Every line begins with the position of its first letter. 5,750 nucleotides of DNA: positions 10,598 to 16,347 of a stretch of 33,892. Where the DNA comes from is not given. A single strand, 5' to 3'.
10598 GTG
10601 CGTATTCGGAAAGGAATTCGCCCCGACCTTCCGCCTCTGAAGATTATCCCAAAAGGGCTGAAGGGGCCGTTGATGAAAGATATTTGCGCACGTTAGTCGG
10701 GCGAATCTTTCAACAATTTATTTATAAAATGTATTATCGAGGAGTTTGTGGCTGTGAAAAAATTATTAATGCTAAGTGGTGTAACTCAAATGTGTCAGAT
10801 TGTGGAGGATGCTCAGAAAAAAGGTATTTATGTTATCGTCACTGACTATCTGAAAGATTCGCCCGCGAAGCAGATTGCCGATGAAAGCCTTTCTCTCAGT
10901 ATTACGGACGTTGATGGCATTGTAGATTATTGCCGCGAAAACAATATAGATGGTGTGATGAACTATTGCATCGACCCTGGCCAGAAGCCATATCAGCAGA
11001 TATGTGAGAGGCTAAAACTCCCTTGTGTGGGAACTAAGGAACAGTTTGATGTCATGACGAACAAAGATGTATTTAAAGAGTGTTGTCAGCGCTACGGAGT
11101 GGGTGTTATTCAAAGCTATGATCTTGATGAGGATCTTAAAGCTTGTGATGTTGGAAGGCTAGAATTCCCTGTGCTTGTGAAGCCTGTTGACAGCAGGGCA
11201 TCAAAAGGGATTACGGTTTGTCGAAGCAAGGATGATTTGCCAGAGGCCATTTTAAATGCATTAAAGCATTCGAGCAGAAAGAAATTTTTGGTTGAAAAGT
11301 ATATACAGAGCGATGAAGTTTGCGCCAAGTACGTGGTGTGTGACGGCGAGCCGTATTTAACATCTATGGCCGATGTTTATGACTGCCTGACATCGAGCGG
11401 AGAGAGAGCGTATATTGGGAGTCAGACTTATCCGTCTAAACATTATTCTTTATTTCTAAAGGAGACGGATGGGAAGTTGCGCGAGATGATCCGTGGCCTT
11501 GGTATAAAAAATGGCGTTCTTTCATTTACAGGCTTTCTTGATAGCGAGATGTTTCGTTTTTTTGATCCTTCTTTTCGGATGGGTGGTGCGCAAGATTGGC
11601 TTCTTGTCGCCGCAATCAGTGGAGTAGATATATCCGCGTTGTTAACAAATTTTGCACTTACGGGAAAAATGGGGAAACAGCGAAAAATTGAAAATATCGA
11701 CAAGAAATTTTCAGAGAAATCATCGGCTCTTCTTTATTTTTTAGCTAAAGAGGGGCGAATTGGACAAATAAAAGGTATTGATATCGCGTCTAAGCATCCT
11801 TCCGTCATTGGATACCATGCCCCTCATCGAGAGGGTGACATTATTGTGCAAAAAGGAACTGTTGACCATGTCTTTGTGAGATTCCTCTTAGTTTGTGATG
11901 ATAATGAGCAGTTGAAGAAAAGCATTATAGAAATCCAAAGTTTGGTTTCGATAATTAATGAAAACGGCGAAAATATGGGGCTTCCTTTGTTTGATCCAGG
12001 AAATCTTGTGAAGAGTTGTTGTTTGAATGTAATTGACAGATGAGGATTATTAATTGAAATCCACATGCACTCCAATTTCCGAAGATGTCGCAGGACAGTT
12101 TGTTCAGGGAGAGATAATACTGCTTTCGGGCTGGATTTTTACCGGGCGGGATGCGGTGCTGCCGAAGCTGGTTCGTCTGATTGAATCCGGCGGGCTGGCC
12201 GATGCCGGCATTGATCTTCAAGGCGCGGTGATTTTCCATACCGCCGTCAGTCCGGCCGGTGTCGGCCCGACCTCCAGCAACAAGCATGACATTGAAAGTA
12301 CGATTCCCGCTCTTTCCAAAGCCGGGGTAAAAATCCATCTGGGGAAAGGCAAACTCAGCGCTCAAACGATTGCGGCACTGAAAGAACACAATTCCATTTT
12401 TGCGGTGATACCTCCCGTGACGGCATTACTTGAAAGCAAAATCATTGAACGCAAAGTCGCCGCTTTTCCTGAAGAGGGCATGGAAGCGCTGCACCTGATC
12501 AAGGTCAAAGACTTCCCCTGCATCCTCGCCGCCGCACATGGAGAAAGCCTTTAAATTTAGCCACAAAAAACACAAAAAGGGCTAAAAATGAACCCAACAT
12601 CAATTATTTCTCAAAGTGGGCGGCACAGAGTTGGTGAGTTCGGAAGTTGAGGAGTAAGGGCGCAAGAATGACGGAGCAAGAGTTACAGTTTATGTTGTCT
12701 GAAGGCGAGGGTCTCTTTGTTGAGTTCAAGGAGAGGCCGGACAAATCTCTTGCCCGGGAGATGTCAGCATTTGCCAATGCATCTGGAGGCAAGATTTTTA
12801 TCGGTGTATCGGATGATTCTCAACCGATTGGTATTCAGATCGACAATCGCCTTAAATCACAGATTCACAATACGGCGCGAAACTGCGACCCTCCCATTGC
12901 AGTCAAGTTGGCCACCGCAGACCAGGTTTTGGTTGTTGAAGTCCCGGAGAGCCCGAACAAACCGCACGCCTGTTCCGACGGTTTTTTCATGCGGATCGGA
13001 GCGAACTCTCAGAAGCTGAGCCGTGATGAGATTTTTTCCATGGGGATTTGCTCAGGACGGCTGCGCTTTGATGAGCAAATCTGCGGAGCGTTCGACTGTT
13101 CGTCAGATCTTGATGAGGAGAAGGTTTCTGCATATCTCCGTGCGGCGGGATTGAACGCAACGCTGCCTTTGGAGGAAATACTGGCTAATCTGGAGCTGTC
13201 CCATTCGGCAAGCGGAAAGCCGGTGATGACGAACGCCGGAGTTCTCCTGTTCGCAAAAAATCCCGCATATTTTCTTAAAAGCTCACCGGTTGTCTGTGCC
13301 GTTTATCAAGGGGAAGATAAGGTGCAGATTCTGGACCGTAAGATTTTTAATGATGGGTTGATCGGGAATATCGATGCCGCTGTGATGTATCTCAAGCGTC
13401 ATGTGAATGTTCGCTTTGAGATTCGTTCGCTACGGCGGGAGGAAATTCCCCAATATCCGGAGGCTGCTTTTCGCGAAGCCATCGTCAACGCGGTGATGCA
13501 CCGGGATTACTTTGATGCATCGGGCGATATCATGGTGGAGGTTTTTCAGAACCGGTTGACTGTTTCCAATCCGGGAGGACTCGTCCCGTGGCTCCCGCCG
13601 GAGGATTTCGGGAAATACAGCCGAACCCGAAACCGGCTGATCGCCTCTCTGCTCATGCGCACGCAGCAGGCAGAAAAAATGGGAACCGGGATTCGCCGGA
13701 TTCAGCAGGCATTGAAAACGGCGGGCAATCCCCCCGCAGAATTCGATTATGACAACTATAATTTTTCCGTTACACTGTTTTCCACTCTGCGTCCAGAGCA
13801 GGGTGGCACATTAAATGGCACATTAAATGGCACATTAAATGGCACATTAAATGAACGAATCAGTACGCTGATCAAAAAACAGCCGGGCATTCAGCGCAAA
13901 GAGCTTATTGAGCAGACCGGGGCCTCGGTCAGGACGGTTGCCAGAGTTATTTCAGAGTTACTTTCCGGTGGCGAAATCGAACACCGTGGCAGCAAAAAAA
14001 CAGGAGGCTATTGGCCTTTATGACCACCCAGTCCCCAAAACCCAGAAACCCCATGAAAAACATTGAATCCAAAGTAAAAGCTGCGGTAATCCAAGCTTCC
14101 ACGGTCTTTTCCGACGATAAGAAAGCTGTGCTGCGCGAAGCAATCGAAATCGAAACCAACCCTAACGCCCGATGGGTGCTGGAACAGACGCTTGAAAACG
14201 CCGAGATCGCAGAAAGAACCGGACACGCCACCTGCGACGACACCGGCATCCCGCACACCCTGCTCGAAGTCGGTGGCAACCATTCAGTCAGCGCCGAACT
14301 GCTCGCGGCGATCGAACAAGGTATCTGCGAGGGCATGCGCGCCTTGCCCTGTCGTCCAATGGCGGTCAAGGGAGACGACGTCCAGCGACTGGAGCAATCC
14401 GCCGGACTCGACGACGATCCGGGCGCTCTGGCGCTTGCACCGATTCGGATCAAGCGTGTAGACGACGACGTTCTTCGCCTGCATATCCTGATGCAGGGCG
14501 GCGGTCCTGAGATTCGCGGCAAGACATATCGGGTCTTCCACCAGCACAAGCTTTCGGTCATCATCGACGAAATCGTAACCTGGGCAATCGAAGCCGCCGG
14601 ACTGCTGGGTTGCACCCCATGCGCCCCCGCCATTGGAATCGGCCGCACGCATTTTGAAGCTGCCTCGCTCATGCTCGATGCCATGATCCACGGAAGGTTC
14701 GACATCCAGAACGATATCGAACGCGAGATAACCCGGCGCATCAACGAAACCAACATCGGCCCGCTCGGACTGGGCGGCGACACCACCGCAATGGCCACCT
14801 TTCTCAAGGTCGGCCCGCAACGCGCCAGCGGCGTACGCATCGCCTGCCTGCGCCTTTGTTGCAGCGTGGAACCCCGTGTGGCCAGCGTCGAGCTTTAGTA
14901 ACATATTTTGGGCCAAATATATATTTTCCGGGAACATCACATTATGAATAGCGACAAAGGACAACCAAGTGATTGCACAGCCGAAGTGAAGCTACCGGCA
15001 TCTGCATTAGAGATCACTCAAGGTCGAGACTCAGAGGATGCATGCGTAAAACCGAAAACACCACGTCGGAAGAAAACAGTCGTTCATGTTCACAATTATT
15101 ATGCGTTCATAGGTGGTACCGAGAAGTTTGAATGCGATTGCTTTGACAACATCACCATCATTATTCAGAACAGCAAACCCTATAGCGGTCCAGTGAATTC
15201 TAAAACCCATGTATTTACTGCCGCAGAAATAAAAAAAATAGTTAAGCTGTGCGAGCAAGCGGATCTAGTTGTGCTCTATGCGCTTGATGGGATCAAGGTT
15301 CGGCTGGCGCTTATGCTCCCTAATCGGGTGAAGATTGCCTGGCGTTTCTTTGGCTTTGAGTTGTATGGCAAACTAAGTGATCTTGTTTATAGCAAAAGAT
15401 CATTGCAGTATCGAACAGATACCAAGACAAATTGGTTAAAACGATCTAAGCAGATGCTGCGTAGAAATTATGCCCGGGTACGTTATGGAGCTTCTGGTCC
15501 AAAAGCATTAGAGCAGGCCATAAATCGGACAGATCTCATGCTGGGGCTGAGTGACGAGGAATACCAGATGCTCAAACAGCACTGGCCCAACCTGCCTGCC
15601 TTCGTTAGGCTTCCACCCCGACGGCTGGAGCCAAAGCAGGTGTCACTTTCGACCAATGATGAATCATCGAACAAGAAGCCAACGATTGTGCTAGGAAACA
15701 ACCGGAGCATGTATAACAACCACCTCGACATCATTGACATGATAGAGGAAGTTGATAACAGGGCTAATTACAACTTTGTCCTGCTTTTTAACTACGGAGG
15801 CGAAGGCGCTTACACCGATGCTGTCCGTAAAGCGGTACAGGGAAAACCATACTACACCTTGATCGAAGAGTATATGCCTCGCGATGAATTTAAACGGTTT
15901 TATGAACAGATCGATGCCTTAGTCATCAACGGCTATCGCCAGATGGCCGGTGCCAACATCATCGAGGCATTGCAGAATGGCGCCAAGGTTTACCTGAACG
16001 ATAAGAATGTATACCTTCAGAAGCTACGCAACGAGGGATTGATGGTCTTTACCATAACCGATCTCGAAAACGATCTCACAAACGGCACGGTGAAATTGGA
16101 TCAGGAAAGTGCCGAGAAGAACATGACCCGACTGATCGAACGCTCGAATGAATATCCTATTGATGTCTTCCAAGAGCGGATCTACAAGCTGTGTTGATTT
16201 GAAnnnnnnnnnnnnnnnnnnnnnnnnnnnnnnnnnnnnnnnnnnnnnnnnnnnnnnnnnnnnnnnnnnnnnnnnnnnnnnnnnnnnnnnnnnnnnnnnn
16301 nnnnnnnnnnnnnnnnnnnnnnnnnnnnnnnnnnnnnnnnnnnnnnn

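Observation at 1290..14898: Orphan small-acid / 2-oxoacid tailoring cassette inside a glycan locus (CitE-like lyase, PrpD-like dehydratase, split TtdAB-type hydro-lyase, Ppd-like decarboxylase, AKR, FkbM methyltransferase, ATP-grasp ligase)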

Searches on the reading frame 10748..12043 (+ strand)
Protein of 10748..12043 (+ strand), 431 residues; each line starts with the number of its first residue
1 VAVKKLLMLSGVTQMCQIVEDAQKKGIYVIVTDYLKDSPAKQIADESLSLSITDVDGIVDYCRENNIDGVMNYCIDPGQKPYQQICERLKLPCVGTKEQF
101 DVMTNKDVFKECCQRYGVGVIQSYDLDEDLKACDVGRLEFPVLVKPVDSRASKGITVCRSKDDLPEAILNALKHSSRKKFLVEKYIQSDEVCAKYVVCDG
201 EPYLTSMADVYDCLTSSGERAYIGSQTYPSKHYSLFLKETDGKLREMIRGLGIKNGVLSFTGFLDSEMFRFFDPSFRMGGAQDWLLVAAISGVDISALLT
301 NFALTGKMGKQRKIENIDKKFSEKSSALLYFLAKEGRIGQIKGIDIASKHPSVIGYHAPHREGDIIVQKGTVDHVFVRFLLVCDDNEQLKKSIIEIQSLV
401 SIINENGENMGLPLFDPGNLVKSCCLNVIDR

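Call 4: search_protein_families(library=pfam, proteins=[window:10748-12043:+], max_evalue=0.01)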
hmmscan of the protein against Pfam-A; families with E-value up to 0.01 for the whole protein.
window:10748-12043:+ (431 aa): 10 families
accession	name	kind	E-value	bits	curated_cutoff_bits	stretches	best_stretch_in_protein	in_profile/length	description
PF07478.18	Dala_Dala_lig_C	-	2.8e-08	33.9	24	1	131-192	28-87/204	D-ala D-ala ligase C-terminus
PF21360.3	PylC-like_N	-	1.1e-07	32.4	27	1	6-72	1-72/96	PylC-like, N-terminal domain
PF13535.11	ATP-grasp_4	-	1.9e-06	28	27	1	139-231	2-108/160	ATP-grasp domain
PF02786.22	CPSase_L_D2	-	4.7e-06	26.7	19.8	1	106-189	2-92/211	Carbamoyl-phosphate synthase L chain, ATP binding domain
PF02222.28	ATP-grasp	-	0.00014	22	27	0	135-189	26-79/179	ATP-grasp domain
PF14397.11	ATPgrasp_ST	-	0.0029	17.3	31.4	1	97-195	13-129/278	Sugar-transfer associated ATP-grasp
PF02955.21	GSH-S_ATP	-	0.0039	17.1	23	0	142-208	34-101/175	Prokaryotic glutathione synthetase, ATP-grasp domain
PF01071.24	GARS_A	-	0.0044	17.3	27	1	105-202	2-104/194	Phosphoribosylglycinamide synthetase, ATP-grasp (A) domain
PF08443.16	RimK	-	0.006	16.6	21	0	135-193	36-89/188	RimK-like ATP-grasp domain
PF18603.7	LAL_C2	-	0.0087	16.7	29.4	0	330-402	2-75/78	L-amino acid ligase C-terminal domain 2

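Call 7: search_protein_families(library=ncbifam, proteins=[window:10748-12043:+], max_evalue=0.01)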
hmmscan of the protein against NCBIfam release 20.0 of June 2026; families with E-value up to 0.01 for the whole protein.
window:10748-12043:+ (431 aa): 51 families (the best 25 are shown)
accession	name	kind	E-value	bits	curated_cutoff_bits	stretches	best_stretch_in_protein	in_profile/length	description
TIGR01142.1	purT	equivalog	3e-11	42.8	502.15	1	9-202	4-201/380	phosphoribosylglycinamide formyltransferase 2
NF006766.0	PRK09288.1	equivalog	7.3e-11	41.5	339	1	5-193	14-205/396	formate-dependent phosphoribosylglycinamide formyltransferase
TIGR01205.1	D_ala_D_alaTIGR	subfamily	4.2e-10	39.1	245.65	1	86-191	86-196/318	D-alanine--D-alanine ligase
NF002527.0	PRK01966.1-3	equivalog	6.4e-09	35.4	310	1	83-209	95-224/332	D-alanine--D-alanine ligase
NF009406.0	PRK12767.1-5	equivalog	8.9e-09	34.8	271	1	13-193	14-196/327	carbamoyl phosphate synthase-like protein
NF009404.0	PRK12767.1-3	equivalog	1e-08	34.5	316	1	21-180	20-187/344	carbamoyl phosphate synthase-like protein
NF000091.3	D_ala_D_ser_VanG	exception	2.4e-08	33.2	495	1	83-193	112-225/344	D-alanine--D-serine ligase VanG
NF002378.0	PRK01372.1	subfamily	5.9e-08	31.8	243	1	103-193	98-186/305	D-alanine--D-alanine ligase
NF002563.0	PRK02186.1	subfamily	9.9e-08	30.7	625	1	83-197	86-199/890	argininosuccinate lyase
TIGR03909.1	pyrrolys_PylC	equivalog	2.9e-07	29.6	248.3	1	17-213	13-199/374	3-methylornithine--L-lysine ligase PylC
TIGR01161.1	purK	equivalog_domain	3e-07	30.1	318.4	1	18-190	14-182/362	5-(carboxyamino)imidazole ribonucleotide synthase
NF002528.0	PRK01966.1-4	subfamily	8.1e-07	28.2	262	1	102-201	138-243/366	D-alanine--D-alanine ligase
NF009405.0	PRK12767.1-4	equivalog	9.7e-07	28.1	390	1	19-194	19-193/320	carbamoyl phosphate synthase-like protein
TIGR01369.1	CPSaseII_lrg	equivalog_domain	1.1e-06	26.7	1027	1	56-204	619-769/1052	carbamoyl-phosphate synthase (glutamine-hydrolyzing) large subunit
NF002529.0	PRK01966.1-5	equivalog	1.4e-06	27.5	472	1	85-191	106-216/348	D-alanine--D-alanine ligase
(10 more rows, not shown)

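Call 55: search_solved_structures(query=window:10748-12043:+, max_evalue=0.001)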
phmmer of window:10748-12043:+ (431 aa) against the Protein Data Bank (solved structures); distinct sequences matched with E-value up to 0.001: 12.
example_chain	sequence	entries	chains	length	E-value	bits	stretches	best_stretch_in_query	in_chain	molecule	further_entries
4dim_A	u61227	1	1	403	9.3e-15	57.5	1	4-297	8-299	Phosphoribosylglycinamide synthetase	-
3ax6_A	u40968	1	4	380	6.1e-07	31.7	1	8-169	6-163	Phosphoribosylaminoimidazole carboxylase, ATPase subunit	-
7kbl_A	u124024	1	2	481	4.1e-06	29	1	4-191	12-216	2-oxoglutarate carboxylase small subunit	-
7kct_A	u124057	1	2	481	4.2e-06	29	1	4-191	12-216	2-oxoglutarate carboxylase small subunit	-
7kc7_A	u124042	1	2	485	0.00011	24.4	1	4-191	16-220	2-oxoglutarate carboxylase small subunit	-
3u9s_A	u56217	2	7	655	0.00012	24.2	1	3-193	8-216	Methylcrotonyl-CoA carboxylase, alpha-subunit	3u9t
3r23_A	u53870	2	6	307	0.00016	23.8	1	85-194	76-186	D-alanine--D-alanine ligase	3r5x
2ip4_A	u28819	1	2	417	0.00017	23.7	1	104-208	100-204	Phosphoribosylamine--glycine ligase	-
3k3p_A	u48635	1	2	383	0.00019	23.6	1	83-191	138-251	D-alanine--D-alanine ligase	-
2qk4_A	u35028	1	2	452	0.00036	22.6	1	47-193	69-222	Trifunctional purine biosynthetic protein adenosine-3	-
1ulz_A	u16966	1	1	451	0.00069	21.7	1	77-195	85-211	pyruvate carboxylase n-terminal domain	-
8hz5_A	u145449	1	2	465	0.00094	21.2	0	15-213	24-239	Biotin carboxylase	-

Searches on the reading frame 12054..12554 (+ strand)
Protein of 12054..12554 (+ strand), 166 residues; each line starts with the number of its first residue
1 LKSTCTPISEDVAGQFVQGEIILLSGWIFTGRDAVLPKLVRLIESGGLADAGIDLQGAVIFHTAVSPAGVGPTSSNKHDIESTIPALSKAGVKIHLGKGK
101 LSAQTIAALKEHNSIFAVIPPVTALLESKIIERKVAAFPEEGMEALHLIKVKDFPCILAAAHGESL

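Call 5: search_protein_families(library=pfam, proteins=[window:12054-12554:+], max_evalue=0.01)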
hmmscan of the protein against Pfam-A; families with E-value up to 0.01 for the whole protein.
window:12054-12554:+ (166 aa): 1 family
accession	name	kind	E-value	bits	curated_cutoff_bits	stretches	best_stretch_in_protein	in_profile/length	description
PF05683.17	Fumerase_C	-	5.8e-20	71.9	22.2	1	13-164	40-199/205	Fumarase C-terminus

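Call 7: search_protein_families(library=ncbifam, proteins=[window:12054-12554:+], max_evalue=0.01)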
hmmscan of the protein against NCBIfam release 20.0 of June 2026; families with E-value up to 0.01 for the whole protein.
window:12054-12554:+ (166 aa): 8 families
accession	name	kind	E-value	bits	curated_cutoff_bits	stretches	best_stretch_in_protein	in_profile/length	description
NF005310.0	PRK06842.1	equivalog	7.4e-22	78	238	1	4-159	5-164/185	Fe-S-containing hydro-lyase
TIGR00723.1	ttdB_fumA_fumB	subfamily_domain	1.4e-18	67.4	145.15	1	18-164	8-164/169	FumA C-terminus/TtdB family hydratase beta subunit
NF006082.0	PRK08228.1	equivalog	4.8e-14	52.3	264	1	4-158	6-168/205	L(+)-tartrate dehydratase subunit beta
NF004708.0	PRK06043.1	equivalog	9.6e-11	41.6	269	1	5-163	6-172/192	fumarate hydratase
NF011920.0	PRK15391.1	subfamily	8.7e-10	37.5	1094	1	22-158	383-525/548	class I fumarate hydratase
NF011919.0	PRK15390.1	equivalog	6.3e-09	34.6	1105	1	21-158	382-525/548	class I fumarate hydratase FumA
NF006253.0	PRK08395.1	equivalog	1.1e-08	34.9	244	1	6-166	7-162/166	fumarate hydratase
NF011921.0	PRK15392.1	equivalog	8.6e-05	21.3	1060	1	21-158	381-524/550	class I fumarate hydratase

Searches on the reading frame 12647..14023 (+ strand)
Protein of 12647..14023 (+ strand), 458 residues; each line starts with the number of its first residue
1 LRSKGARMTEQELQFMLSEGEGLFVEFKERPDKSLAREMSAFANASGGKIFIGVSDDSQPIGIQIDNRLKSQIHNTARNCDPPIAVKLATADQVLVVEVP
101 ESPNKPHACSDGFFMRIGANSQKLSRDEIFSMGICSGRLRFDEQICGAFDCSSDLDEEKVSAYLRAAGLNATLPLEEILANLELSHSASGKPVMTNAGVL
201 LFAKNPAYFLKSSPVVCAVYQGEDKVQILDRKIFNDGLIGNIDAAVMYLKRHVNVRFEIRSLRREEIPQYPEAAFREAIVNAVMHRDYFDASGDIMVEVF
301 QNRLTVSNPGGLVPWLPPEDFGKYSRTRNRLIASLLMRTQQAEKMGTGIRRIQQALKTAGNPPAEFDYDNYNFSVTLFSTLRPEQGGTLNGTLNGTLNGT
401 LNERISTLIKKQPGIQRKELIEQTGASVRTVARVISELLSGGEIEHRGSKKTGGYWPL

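Call 5: search_protein_families(library=pfam, proteins=[window:12647-14023:+], max_evalue=0.01)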
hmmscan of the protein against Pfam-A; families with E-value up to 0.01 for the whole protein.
window:12647-14023:+ (458 aa): 4 families
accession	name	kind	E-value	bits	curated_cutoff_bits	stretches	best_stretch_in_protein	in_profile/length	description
PF04326.19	SLFN_AlbA_2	-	6.8e-20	72.2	25.3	1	21-124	1-117/118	Schlafen, AlbA_2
PF13749.12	HATPase_c_4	-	2.1e-19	69.7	26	1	294-377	3-89/89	Putative ATP-dependent DNA helicase recG C-terminal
PF13412.12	HTH_24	-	0.00098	19.1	21.9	1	404-442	7-45/48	Winged helix-turn-helix DNA-binding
PF08279.18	HTH_11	-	0.0032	17.8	25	1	407-455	8-54/55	HTH domain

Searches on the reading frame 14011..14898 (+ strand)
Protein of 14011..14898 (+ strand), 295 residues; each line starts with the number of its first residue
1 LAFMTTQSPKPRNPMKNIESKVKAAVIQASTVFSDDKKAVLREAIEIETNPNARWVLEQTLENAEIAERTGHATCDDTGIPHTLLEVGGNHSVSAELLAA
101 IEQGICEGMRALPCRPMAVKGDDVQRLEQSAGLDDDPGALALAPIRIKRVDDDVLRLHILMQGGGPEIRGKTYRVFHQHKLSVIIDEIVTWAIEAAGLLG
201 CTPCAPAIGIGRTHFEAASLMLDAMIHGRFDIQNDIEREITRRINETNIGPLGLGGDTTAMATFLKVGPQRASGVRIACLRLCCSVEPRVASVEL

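Call 5: search_protein_families(library=pfam, proteins=[window:14011-14898:+], max_evalue=0.01)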
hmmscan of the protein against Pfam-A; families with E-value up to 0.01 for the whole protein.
window:14011-14898:+ (295 aa): 1 family
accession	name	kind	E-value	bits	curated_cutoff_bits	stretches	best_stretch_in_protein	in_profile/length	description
PF05681.19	Fumerase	-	6.7e-51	173.6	25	1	20-287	2-264/270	Fumarate hydratase (Fumerase)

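Call 7: search_protein_families(library=ncbifam, proteins=[window:14011-14898:+], max_evalue=0.01)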
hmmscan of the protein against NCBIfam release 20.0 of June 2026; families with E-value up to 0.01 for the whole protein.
window:14011-14898:+ (295 aa): 4 families
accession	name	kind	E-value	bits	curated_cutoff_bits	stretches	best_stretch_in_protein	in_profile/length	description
NF004885.0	PRK06246.1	equivalog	6.6e-36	124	276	1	15-281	6-267/279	fumarate hydratase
TIGR00722.1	ttdA_fumA_fumB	subfamily_domain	2.7e-33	115.3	100.65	1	19-283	2-263/273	hydrolyase, tartrate alpha subunit/fumarate domain protein, Fe-S type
NF006084.0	PRK08230.1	equivalog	2.5e-16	59.6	365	1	18-283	14-277/303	L(+)-tartrate dehydratase subunit alpha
NF011920.0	PRK15391.1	subfamily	0.0096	14.2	1094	0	41-214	71-237/548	class I fumarate hydratase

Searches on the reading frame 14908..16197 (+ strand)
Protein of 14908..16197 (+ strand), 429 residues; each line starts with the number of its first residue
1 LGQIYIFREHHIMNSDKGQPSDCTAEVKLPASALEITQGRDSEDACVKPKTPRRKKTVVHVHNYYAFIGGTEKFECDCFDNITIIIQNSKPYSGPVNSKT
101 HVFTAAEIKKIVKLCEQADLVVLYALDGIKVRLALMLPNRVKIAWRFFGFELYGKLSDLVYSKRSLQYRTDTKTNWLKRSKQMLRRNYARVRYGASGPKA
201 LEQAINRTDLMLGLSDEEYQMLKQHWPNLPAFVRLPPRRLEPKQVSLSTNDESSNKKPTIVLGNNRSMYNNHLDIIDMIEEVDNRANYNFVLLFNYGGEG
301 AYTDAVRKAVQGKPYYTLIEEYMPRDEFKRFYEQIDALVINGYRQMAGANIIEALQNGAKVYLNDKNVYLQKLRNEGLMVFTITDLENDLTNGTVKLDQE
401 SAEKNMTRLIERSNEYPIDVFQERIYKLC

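Call 5: search_protein_families(library=pfam, proteins=[window:14908-16197:+], max_evalue=0.01)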
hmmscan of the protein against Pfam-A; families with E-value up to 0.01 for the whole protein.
window:14908-16197:+ (429 aa): 1 family
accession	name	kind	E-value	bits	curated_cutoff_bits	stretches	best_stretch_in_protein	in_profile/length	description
PF07429.17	Glyco_transf_56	-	0.00014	21.5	25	1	222-389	151-321/358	4-alpha-L-fucosyltransferase glycosyl transferase group 56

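Call 7: search_protein_families(library=ncbifam, proteins=[window:14908-16197:+], max_evalue=0.01)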
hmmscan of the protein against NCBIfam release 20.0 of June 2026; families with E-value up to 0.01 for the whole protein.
window:14908-16197:+ (429 aa): 6 families
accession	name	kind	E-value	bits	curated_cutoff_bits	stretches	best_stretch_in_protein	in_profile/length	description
NF002756.0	PRK02797.1-5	equivalog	9.4e-20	70.9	457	1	217-409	144-331/351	TDP-N-acetylfucosamine:lipid II N-acetylfucosaminyltransferase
NF053513.1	Gtran_IagA_BgsA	equivalog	1e-05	24.7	460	1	275-387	176-290/333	LTA glycolipid anchor biosynthesis glycosyltransferase, IagA/BgsA family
NF052570.1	ECA_fuco_WecF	equivalog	1.7e-05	24.3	525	1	220-386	148-317/357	TDP-N-acetylfucosamine:lipid II N-acetylfucosaminyltransferase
NF002753.0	PRK02797.1-2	equivalog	7.1e-05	22.2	470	1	219-386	148-317/361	TDP-N-acetylfucosamine:lipid II N-acetylfucosaminyltransferase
NF049987.1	DaglGlyslTfaseDgs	equivalog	0.00011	21.2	500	1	275-377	173-274/332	processive diacylglycerol alpha-glucosyltransferase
NF002752.0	PRK02797.1-1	equivalog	0.00023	20.5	754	1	235-405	162-334/359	TDP-N-acetylfucosamine:lipid II N-acetylfucosaminyltransferase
